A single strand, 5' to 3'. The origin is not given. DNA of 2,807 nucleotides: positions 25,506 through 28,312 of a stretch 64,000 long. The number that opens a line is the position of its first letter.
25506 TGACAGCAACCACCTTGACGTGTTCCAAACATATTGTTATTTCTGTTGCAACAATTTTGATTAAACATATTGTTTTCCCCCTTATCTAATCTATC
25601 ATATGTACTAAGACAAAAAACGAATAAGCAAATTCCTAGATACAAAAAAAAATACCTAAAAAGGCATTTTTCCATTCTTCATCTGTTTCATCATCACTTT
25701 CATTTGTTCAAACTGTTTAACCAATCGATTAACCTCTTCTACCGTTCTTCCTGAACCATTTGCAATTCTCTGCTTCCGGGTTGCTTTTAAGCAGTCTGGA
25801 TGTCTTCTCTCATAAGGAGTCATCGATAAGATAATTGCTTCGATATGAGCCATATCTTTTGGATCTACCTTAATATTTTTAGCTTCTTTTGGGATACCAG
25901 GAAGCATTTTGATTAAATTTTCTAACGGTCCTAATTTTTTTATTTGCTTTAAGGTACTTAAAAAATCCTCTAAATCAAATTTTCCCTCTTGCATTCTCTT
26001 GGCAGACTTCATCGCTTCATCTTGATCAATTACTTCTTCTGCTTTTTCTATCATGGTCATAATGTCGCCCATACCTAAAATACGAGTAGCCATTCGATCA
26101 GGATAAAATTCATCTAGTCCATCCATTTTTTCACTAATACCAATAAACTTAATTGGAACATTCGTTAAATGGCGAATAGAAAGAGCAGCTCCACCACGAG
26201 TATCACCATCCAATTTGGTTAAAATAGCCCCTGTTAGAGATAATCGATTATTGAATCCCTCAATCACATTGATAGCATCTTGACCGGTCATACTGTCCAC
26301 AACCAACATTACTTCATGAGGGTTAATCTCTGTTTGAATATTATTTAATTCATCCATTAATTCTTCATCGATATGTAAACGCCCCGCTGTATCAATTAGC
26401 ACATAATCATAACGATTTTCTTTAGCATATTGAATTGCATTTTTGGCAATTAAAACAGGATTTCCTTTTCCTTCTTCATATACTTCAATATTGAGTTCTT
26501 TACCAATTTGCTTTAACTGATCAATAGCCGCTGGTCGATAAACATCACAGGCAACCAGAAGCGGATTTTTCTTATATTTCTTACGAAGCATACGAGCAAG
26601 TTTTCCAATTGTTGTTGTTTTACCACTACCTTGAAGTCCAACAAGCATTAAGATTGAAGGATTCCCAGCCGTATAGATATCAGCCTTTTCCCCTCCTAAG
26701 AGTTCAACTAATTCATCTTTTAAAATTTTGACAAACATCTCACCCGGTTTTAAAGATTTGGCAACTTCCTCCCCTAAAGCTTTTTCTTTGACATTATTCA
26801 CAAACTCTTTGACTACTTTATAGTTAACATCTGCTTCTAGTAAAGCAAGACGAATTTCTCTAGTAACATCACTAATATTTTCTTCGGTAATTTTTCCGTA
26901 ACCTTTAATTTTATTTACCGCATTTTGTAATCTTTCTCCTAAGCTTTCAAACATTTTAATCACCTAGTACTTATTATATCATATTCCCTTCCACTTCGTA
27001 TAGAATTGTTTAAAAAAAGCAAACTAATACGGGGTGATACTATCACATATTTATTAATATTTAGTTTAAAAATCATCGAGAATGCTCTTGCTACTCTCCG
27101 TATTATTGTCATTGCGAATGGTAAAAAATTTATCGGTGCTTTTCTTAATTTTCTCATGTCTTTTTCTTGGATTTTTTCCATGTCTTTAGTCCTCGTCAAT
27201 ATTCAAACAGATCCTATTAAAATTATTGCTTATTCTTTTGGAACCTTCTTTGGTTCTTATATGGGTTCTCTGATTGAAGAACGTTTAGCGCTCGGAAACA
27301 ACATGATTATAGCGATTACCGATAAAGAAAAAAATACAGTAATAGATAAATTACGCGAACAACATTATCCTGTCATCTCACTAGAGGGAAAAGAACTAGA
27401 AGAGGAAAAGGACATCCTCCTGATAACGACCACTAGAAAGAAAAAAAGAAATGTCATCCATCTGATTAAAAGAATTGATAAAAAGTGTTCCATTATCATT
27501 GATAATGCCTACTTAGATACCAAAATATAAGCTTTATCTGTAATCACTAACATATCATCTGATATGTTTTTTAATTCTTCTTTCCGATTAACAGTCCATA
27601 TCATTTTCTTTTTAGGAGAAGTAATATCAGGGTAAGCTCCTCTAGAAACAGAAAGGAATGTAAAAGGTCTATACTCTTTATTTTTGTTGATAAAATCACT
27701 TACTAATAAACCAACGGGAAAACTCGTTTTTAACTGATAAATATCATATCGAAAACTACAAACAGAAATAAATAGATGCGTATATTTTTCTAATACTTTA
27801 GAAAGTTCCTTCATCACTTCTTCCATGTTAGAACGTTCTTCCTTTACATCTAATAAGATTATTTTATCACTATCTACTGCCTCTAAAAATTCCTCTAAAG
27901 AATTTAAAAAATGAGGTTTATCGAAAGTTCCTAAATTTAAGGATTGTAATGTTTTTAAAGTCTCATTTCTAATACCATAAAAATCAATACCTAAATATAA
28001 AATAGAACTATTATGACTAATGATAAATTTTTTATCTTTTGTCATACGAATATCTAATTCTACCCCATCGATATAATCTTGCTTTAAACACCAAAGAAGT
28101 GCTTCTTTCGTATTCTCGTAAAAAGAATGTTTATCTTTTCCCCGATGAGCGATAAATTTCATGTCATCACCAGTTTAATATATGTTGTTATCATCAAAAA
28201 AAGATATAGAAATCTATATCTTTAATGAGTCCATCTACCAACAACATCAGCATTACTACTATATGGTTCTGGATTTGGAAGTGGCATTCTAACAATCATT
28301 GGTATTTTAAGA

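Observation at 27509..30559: HerA/FtsK-type ATPase wedged into the ftsY-ylxM SRP operon in place of ffh, next to a GDPD-like phosphodiesterase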

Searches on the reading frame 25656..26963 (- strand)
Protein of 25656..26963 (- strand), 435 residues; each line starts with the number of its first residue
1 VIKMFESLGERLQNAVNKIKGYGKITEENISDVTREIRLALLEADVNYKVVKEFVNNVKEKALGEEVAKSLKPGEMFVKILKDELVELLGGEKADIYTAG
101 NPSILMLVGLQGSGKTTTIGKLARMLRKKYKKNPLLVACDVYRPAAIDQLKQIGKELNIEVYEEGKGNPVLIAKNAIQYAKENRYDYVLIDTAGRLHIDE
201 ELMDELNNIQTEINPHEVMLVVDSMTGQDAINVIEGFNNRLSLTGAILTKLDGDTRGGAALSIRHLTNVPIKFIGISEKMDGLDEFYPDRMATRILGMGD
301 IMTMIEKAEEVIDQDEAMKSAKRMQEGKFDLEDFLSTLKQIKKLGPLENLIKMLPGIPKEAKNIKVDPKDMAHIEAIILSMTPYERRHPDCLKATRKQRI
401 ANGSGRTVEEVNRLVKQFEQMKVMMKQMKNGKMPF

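Call 3: search_protein_families(library=pfam, proteins=[window:25656-26963:-], max_evalue=0.01)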
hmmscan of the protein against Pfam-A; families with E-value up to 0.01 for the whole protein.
window:25656-26963:- (435 aa): 15 families
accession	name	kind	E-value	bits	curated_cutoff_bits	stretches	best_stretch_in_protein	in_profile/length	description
PF00448.28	SRP54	-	9.2e-77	257.6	22.7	1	102-297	1-196/196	SRP54-type protein, GTPase domain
PF02978.25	SRP_SPB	-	8.9e-34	116.2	27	1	328-425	1-91/91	Signal peptide binding domain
PF02881.24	SRP54_N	-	2.3e-24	85.8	22.4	1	8-85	1-75/75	SRP54-type protein, helical bundle domain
PF06414.18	Zeta_toxin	-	2.6e-07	30.7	22.3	1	96-193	10-103/199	Zeta toxin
PF13401.12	AAA_22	-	9.8e-06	26.4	27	1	102-210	5-108/130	AAA domain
PF13207.12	AAA_17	-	1.4e-05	25.8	27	1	108-221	1-108/136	AAA domain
PF13614.12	AAA_31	-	0.00026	21.4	27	0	170-197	104-130/177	AAA domain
PF13191.12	AAA_16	-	0.0011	20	32.6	1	98-150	20-73/167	AAA ATPase domain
PF13479.12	AAA_24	-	0.0026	18.1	27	0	105-205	5-87/195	AAA domain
PF01656.29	CbiA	-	0.0031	17.9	25.4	1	112-257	9-89/125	CobQ/CobB/MinD/ParA nucleotide binding domain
PF03029.23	ATP_bind_1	-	0.0032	17.7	27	0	108-236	2-144/240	Conserved hypothetical ATP binding protein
PF04851.21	ResIII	-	0.0046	17.3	22.5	0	105-156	26-75/164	Type III restriction enzyme, res subunit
PF06745.19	ATPase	-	0.0049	16.7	26.6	0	103-228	20-131/231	KaiC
PF13245.12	AAA_19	-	0.0056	17.3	25.1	0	98-156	7-64/134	AAA domain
PF02492.25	cobW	-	0.0066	16.5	20.7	0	105-226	3-126/180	CobW/HypB/UreG, nucleotide-binding domain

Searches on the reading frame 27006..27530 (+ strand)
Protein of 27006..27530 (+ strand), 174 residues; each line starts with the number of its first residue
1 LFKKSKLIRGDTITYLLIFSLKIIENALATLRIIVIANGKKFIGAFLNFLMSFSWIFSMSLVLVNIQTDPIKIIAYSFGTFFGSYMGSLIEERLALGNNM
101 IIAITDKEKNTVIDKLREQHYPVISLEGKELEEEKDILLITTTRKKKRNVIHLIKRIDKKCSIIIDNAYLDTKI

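Call 3: search_protein_families(library=pfam, proteins=[window:27006-27530:+], max_evalue=0.01)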
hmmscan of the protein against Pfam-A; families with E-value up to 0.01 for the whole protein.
window:27006-27530:+ (174 aa): 2 families
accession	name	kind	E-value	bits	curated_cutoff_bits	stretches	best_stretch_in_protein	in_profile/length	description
PF18955.5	DUF5698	-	3.7e-11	43.7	27.5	1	30-87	1-57/58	Domain of unknown function (DUF5698)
PF10035.14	DUF2179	-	0.00019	21.6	22.8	1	127-168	9-50/55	Uncharacterized protein conserved in bacteria (DUF2179)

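Call 4: search_protein_families(library=padloc, proteins=[window:27006-27530:+], max_evalue=0.01)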
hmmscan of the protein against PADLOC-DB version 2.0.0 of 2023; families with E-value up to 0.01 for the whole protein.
window:27006-27530:+ (174 aa): 0 families

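Call 5: search_protein_families(library=ncbifam, proteins=[window:27006-27530:+], max_evalue=0.01)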
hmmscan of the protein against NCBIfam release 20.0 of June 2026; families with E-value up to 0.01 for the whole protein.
window:27006-27530:+ (174 aa): 6 families
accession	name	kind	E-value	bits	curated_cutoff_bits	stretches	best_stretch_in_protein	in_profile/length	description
NF003191.0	PRK04164.1-2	equivalog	1.4e-32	112.9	179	1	12-168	14-169/200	hypothetical protein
NF003194.0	PRK04164.1-5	equivalog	1.3e-27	96.4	160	1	15-165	7-156/178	hypothetical protein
NF003190.0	PRK04164.1-1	equivalog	3.9e-18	65.6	318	1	13-165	10-161/200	hypothetical protein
NF003192.0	PRK04164.1-3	equivalog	4.3e-13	49.6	341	1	17-164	10-156/174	hypothetical protein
NF003193.0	PRK04164.1-4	equivalog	5.4e-12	45.8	351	1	15-161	4-149/182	hypothetical protein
NF047341.1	lactose_RbsR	equivalog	0.00036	19.9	382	1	98-168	119-189/331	ribose utilization transcriptional repressor RbsR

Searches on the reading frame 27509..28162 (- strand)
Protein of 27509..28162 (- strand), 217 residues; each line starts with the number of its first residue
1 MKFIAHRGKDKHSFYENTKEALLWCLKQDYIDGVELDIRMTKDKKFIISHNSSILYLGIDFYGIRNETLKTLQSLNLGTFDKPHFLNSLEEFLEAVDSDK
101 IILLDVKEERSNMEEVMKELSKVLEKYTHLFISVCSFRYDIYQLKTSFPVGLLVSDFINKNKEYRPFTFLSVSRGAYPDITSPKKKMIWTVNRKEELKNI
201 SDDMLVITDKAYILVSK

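Call 3: search_protein_families(library=pfam, proteins=[window:27509-28162:-], max_evalue=0.01)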
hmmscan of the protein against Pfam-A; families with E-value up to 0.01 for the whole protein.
window:27509-28162:- (217 aa): 1 family
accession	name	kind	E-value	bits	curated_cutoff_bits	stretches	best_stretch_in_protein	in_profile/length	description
PF03009.23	GDPD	-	5.6e-10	40.2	23.6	1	6-142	1-151/244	Glycerophosphoryl diester phosphodiesterase family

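Call 4: search_protein_families(library=padloc, proteins=[window:27509-28162:-], max_evalue=0.01)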
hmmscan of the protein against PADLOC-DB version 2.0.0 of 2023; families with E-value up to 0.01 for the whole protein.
window:27509-28162:- (217 aa): 0 families

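Call 5: search_protein_families(library=ncbifam, proteins=[window:27509-28162:-], max_evalue=0.01)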
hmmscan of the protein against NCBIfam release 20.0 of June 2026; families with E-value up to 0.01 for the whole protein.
window:27509-28162:- (217 aa): 1 family
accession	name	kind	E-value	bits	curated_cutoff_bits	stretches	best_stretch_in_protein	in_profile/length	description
NF053857.1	LysphglycPlipDStph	equivalog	1.8e-05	24.2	450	1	4-78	49-121/305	lysophosphatidylglycerol phospholipase D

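Call 69: search_solved_structures(query=window:27509-28162:-, max_evalue=0.01, show_alignments=2)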
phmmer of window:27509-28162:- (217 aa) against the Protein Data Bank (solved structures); distinct sequences matched with E-value up to 0.01: 8.
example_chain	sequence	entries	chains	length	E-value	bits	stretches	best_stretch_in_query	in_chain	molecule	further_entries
1o1z_A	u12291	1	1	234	3.7e-10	43.1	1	4-125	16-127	glycerophosphodiester phosphodiesterase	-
2pz0_A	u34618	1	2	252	6e-06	29.3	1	3-199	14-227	Glycerophosphoryl diester phosphodiesterase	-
7e0v_A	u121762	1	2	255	2.2e-05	27.5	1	14-126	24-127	Glycerophosphodiester phosphodiesterase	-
7e2a_A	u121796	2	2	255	5.2e-05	26.3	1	14-126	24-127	Glycerophosphodiester phosphodiesterase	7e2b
4oec_A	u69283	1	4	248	6.9e-05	25.9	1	4-122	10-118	Glycerophosphoryl diester phosphodiesterase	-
2o55_A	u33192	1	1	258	9e-05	25.5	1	2-169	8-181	putative glycerophosphodiester phosphodiesterase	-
4r7o_A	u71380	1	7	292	0.0004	23.4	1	4-91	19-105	Glycerophosphoryl diester phosphodiesterase, putative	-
3i10_A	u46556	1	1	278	0.01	18.8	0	3-94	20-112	Putative Glycerophosphoryl diester phosphodiesterase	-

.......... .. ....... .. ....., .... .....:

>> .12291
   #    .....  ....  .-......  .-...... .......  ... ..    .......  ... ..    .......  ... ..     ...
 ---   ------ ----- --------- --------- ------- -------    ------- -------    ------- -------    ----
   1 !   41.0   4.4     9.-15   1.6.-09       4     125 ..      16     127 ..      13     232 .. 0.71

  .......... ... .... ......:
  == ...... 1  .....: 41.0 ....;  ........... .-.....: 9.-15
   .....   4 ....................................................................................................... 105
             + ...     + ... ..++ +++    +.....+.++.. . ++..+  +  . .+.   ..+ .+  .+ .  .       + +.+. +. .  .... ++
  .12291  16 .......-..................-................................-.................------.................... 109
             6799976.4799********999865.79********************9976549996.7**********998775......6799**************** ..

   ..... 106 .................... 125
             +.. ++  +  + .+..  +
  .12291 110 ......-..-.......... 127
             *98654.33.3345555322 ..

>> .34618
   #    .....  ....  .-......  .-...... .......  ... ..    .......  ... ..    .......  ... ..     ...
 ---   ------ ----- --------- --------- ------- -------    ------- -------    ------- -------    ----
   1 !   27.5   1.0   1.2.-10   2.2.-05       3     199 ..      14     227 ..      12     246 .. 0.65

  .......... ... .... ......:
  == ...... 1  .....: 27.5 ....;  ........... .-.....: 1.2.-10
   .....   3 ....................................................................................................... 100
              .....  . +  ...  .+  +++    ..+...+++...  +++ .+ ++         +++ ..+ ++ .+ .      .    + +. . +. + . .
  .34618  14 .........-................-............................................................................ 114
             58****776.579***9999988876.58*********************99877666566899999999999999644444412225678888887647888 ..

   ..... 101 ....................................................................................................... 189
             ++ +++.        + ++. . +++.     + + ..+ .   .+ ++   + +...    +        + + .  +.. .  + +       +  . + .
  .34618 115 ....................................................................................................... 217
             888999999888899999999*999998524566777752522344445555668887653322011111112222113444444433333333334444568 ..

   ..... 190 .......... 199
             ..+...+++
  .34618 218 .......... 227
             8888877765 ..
